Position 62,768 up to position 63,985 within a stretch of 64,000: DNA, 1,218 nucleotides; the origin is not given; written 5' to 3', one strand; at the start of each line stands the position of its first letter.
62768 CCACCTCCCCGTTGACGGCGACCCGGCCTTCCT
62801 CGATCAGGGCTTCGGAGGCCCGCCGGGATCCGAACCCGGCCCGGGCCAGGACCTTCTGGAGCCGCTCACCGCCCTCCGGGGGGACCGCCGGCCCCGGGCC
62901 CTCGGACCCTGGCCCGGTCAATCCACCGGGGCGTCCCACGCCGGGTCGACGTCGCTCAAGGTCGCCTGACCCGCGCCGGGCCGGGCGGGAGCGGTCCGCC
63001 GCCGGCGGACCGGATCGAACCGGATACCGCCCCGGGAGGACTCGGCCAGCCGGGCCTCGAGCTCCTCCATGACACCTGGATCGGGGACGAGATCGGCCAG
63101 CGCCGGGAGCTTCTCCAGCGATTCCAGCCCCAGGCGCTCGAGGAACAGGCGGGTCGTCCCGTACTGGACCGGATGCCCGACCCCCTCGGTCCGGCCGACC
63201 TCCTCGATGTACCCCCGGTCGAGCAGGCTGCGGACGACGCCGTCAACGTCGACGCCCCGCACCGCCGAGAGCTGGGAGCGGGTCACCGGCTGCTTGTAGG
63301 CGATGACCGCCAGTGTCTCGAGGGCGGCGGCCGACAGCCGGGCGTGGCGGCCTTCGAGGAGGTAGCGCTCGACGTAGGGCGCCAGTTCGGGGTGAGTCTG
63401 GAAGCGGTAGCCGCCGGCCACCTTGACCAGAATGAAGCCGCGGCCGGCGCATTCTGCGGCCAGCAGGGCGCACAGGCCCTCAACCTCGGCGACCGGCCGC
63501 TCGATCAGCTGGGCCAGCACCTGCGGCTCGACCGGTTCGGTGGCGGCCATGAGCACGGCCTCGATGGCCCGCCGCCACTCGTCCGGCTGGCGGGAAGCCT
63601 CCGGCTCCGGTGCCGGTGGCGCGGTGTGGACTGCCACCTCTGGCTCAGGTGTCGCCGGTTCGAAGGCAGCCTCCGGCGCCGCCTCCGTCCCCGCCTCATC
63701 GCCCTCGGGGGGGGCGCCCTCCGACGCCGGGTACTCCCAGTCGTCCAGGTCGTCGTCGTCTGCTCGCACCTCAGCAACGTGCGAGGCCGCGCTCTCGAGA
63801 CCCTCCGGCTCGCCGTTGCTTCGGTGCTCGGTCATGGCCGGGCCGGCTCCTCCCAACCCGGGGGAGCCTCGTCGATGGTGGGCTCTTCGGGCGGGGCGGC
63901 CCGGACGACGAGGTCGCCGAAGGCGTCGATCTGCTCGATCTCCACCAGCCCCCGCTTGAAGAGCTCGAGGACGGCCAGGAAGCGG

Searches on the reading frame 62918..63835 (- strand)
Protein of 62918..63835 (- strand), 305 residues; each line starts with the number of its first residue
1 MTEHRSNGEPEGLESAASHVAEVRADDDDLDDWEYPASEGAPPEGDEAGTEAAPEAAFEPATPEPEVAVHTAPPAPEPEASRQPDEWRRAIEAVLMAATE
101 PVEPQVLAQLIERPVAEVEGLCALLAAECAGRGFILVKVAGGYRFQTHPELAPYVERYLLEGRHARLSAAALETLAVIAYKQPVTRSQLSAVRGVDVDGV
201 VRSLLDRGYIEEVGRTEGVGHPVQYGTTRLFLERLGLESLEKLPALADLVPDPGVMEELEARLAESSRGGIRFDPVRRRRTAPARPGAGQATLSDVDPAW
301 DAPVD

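Call 84: search_protein_families(library=pfam, proteins=[window:62918-63835:-], max_evalue=0.0001)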
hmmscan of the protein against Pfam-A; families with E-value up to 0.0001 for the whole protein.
window:62918-63835:- (305 aa): 1 family
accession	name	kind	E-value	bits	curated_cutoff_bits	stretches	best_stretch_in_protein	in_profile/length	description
PF04079.22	SMC_ScpB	-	7.9e-49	165.7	27.4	1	90-245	2-159/160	Segregation and condensation complex subunit ScpB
